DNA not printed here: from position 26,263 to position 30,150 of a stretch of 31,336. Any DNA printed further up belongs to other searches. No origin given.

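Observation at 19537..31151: Uncharacterised five-gene surface system: PCMD lipoprotein, beta-barrel, two T9SS-type PCMD/calycin hybrids and a 7TM-AraC regulator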

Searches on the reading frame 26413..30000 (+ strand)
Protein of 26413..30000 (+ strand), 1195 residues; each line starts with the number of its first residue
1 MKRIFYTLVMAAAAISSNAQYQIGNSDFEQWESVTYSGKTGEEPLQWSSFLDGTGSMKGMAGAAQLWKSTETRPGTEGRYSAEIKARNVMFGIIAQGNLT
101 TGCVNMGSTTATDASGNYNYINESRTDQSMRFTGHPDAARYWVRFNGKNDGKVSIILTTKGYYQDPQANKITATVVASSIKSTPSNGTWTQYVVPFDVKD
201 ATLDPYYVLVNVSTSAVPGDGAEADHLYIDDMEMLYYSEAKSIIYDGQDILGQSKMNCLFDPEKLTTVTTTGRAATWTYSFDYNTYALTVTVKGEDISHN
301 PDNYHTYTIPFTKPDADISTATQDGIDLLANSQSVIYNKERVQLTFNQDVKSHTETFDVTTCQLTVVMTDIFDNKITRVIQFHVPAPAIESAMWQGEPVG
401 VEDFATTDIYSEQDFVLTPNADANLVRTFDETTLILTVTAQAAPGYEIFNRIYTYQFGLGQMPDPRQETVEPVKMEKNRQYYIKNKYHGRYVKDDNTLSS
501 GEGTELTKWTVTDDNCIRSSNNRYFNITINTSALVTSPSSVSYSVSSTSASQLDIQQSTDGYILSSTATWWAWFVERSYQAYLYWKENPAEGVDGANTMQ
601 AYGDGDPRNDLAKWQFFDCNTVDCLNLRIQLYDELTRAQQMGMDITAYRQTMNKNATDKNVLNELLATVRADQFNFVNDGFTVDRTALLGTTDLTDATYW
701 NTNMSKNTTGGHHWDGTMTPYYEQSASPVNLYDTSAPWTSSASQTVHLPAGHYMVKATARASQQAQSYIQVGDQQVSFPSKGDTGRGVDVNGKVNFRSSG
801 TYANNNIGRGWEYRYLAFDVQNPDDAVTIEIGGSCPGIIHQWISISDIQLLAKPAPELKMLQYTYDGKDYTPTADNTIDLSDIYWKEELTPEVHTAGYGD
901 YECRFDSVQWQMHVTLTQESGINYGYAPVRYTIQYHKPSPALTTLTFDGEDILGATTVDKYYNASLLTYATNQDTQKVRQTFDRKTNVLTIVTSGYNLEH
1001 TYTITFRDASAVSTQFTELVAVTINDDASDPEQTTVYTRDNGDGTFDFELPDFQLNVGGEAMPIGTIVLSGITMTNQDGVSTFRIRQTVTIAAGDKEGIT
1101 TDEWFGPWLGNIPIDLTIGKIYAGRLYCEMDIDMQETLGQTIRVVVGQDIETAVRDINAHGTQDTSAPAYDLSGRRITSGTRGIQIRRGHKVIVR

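Call 4: search_protein_families(library=pfam, proteins=[window:26413-30000:+], max_evalue=0.01)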
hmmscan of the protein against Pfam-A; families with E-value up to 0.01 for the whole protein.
window:26413-30000:+ (1195 aa): 1 family
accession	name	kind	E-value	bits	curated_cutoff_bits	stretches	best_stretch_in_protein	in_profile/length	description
PF13944.12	Calycin_like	-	3e-17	63.5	30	1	1014-1146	3-121/124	Calycin-like beta-barrel domain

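Call 5: search_protein_families(library=ncbifam, proteins=[window:26413-30000:+], max_evalue=0.01)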
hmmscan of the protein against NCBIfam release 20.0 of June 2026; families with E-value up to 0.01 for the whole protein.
window:26413-30000:+ (1195 aa): 0 families

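Call 8: search_solved_structures(query=window:26413-30000:+, max_evalue=0.01)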
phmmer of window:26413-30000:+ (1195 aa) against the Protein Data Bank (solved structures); distinct sequences matched with E-value up to 0.01: 0.
